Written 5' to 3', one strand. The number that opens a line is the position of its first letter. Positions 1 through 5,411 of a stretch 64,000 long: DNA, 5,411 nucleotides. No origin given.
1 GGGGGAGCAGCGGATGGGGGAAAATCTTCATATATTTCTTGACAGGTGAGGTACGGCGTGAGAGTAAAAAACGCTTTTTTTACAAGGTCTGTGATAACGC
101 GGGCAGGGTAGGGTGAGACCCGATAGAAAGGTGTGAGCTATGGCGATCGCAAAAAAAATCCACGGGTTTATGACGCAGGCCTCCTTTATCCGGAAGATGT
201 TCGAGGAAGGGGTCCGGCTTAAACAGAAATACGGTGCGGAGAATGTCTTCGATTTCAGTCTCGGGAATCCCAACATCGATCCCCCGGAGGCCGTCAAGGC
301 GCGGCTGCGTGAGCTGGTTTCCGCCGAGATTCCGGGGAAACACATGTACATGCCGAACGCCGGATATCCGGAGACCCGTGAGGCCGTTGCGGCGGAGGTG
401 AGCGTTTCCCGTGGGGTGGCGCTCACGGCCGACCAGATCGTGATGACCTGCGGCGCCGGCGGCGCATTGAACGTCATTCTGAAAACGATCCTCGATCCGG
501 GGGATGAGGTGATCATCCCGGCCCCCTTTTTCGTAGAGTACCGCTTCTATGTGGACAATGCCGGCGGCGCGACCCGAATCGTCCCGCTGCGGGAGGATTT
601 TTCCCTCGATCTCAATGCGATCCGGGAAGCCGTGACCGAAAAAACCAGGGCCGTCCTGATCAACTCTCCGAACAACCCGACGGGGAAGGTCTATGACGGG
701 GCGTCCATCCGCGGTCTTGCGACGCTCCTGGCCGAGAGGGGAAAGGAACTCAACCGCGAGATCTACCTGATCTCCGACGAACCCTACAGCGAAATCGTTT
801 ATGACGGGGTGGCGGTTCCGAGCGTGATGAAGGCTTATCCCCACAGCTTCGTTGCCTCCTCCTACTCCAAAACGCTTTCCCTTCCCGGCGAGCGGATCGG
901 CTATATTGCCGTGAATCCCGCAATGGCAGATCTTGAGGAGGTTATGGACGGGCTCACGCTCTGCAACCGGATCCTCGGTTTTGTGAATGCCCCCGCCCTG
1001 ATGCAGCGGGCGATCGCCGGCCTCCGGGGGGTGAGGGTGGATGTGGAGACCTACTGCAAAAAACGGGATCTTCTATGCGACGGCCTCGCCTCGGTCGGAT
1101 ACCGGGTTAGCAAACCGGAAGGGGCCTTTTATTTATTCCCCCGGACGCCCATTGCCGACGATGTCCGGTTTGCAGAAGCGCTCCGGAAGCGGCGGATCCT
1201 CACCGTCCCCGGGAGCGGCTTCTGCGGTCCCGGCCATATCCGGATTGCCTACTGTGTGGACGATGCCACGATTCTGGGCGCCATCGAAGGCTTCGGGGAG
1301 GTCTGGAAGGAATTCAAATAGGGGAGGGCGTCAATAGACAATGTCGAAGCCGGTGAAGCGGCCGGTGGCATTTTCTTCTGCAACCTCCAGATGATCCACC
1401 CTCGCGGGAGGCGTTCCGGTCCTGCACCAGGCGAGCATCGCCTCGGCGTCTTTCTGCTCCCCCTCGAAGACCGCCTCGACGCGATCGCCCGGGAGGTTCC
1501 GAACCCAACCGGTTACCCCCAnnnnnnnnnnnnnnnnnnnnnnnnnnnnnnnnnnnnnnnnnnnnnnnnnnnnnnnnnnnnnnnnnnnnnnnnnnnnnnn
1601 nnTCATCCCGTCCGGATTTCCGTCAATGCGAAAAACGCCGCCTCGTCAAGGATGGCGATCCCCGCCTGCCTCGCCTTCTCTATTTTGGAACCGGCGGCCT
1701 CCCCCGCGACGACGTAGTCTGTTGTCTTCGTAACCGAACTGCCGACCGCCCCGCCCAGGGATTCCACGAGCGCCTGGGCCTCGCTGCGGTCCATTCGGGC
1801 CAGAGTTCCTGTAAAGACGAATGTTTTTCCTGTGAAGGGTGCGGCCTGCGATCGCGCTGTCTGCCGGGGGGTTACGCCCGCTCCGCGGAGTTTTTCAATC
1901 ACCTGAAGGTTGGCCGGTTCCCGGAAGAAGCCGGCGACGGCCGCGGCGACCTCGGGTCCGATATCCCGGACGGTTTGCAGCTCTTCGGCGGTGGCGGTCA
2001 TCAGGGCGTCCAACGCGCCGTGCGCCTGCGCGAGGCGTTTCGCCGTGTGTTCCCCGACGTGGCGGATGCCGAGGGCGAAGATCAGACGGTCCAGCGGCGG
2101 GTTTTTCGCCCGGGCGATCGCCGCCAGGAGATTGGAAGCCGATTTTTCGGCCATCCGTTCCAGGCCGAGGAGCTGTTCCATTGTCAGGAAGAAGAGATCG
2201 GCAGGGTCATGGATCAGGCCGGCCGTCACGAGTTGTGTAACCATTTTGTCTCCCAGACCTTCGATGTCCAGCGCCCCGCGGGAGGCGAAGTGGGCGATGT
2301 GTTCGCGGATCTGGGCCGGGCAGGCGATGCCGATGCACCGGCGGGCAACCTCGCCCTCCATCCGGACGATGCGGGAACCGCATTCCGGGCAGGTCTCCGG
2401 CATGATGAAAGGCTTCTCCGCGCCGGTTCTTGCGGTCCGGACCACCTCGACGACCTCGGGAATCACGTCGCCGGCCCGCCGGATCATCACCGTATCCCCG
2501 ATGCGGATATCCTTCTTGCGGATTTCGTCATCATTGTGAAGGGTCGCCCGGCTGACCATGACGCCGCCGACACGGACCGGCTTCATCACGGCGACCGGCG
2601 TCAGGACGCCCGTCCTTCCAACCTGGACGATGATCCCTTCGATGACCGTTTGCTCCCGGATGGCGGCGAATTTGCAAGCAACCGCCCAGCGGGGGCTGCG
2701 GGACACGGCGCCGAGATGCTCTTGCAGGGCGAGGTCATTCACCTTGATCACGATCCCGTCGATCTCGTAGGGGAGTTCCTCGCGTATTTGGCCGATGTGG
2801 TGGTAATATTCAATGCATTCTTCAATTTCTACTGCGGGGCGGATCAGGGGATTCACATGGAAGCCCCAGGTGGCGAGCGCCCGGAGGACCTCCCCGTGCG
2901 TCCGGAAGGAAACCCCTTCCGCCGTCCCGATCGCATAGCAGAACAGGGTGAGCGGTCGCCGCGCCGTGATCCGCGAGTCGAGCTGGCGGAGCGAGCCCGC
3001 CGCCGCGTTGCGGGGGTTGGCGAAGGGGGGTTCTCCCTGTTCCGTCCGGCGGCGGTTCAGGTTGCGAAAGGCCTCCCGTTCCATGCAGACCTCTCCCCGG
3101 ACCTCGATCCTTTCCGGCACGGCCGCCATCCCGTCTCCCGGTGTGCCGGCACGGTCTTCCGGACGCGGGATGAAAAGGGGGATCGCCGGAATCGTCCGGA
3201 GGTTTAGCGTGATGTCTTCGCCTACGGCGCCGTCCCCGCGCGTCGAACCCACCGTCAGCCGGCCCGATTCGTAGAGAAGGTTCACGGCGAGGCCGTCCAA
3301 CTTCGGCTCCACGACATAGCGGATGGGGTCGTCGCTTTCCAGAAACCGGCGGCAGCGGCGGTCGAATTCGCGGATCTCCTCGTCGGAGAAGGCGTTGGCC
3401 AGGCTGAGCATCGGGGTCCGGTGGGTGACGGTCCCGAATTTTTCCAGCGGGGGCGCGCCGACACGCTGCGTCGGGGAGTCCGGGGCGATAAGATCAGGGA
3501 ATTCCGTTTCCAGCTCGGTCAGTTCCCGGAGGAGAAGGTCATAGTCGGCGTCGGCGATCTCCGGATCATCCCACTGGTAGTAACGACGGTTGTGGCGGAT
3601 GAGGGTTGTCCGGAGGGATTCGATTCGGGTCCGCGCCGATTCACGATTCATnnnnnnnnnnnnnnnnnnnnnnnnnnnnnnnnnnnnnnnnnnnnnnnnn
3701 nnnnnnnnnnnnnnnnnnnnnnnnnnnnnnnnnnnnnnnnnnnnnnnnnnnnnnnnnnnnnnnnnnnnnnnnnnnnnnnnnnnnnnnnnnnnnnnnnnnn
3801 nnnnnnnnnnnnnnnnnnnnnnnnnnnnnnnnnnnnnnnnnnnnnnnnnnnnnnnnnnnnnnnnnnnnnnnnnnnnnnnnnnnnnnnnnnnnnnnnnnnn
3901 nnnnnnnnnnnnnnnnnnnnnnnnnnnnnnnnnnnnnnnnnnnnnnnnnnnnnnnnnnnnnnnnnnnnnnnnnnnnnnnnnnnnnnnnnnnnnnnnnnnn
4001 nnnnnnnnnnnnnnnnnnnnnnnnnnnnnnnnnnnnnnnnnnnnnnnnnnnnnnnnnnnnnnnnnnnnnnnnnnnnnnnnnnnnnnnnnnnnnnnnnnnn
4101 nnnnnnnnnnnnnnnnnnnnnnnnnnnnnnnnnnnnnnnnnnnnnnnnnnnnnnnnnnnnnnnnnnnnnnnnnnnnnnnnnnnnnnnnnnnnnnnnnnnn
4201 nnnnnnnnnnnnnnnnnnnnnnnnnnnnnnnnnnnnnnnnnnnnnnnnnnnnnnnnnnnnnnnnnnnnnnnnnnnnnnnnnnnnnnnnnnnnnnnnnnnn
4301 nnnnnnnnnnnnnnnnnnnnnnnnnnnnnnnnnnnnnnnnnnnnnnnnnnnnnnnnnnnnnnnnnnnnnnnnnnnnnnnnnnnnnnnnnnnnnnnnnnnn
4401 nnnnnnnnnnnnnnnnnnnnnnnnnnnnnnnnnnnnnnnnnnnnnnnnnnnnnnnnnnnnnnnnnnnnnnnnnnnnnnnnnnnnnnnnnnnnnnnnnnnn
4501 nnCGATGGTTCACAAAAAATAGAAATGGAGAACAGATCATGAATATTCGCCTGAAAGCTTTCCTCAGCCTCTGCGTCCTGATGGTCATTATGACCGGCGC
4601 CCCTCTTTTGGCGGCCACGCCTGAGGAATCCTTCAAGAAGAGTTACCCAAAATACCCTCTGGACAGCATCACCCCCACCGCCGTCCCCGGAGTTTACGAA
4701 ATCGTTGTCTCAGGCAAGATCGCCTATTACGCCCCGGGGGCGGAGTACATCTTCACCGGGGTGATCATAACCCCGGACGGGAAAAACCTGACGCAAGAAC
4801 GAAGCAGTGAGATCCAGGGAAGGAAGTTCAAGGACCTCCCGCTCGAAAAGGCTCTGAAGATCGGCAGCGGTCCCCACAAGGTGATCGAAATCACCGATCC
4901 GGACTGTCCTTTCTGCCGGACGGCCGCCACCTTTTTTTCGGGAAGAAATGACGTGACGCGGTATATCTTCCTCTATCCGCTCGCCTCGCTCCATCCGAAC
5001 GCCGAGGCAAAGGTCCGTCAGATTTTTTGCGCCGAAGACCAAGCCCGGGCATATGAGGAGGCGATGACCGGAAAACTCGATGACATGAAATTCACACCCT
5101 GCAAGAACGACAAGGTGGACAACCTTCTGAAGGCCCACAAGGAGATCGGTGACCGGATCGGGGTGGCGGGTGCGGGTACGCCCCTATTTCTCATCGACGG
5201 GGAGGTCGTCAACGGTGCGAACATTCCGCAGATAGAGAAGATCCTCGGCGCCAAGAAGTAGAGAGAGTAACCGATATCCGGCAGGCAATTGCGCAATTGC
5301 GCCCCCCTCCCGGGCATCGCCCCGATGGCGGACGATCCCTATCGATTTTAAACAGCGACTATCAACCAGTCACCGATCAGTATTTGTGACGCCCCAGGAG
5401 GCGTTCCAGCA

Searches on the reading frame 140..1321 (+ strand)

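Call 12: search_protein_families(library=pfam, proteins=[window:140-1321:+], max_evalue=0.0001)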
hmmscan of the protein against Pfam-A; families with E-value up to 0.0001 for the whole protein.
window:140-1321:+ (393 aa): 3 families
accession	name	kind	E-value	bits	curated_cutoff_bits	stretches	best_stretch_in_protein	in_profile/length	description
PF00155.27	Aminotran_1_2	-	2.4e-53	182.1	19.7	1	35-383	2-359/361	Aminotransferase class I and II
PF01053.26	Cys_Met_Meta_PP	-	2.5e-06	26.8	27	1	97-191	68-160/381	Cys/Met metabolism PLP-dependent enzyme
PF00266.25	Aminotran_5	-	9.6e-06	25.2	21.5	1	78-190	47-161/371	Aminotransferase class-V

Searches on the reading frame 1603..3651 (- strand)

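Call 12: search_protein_families(library=pfam, proteins=[window:1603-3651:-], max_evalue=0.0001)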
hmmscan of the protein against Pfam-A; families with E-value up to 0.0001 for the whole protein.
window:1603-3651:- (682 aa): 9 families
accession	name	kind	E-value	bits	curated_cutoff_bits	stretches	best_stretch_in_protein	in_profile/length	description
PF01653.23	DNA_ligase_aden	-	4.8e-92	308.5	27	1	71-330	3-252/253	NAD-dependent DNA ligase adenylation domain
PF03120.22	DNA_ligase_OB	-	2.7e-33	114.1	32.9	1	334-411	1-78/79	NAD-dependent DNA ligase OB-fold domain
PF12826.13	HHH_2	-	1.7e-24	86.2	27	1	522-585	1-64/64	Helix-hairpin-helix motif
PF00533.33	BRCT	-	3.4e-13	50.1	21.3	1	605-673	5-74/78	BRCA1 C Terminus (BRCT) domain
PF03119.21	DNA_ligase_ZBD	-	3.8e-11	43.1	25.8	1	420-446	1-27/27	NAD-dependent DNA ligase C4 zinc finger domain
PF14520.12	HHH_5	-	1.8e-10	41.6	27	0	527-570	5-49/57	Helix-hairpin-helix domain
PF22745.1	Nlig-Ia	-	5.4e-07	30.6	27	1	8-55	4-51/92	DNA ligase-like, N-terminal NAD+-binding domain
PF12738.14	PTCB-BRCT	-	1.2e-05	25.7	22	1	619-667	10-58/63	twin BRCT domain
PF00633.29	HHH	-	7.4e-05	22.9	24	0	547-574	2-29/30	Helix-hairpin-helix motif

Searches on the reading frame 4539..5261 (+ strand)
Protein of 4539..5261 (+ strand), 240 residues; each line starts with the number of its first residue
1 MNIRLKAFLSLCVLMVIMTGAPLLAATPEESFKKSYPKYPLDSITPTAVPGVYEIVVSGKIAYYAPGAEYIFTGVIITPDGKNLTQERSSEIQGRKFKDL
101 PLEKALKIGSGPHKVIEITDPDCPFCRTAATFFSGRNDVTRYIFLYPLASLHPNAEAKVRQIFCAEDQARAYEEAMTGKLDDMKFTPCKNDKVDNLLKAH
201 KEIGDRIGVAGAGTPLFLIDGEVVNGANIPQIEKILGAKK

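Call 12: search_protein_families(library=pfam, proteins=[window:4539-5261:+], max_evalue=0.0001)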
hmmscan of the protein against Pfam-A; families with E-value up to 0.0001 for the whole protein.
window:4539-5261:+ (240 aa): 2 families
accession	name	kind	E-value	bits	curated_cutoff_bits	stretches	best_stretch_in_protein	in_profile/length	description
PF10411.14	DsbC_N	-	1.1e-13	51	25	1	28-86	10-70/70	Disulfide bond isomerase protein N-terminal domain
PF13098.12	Thioredoxin_2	-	6.6e-09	36.5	27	1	109-227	3-94/104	Thioredoxin-like domain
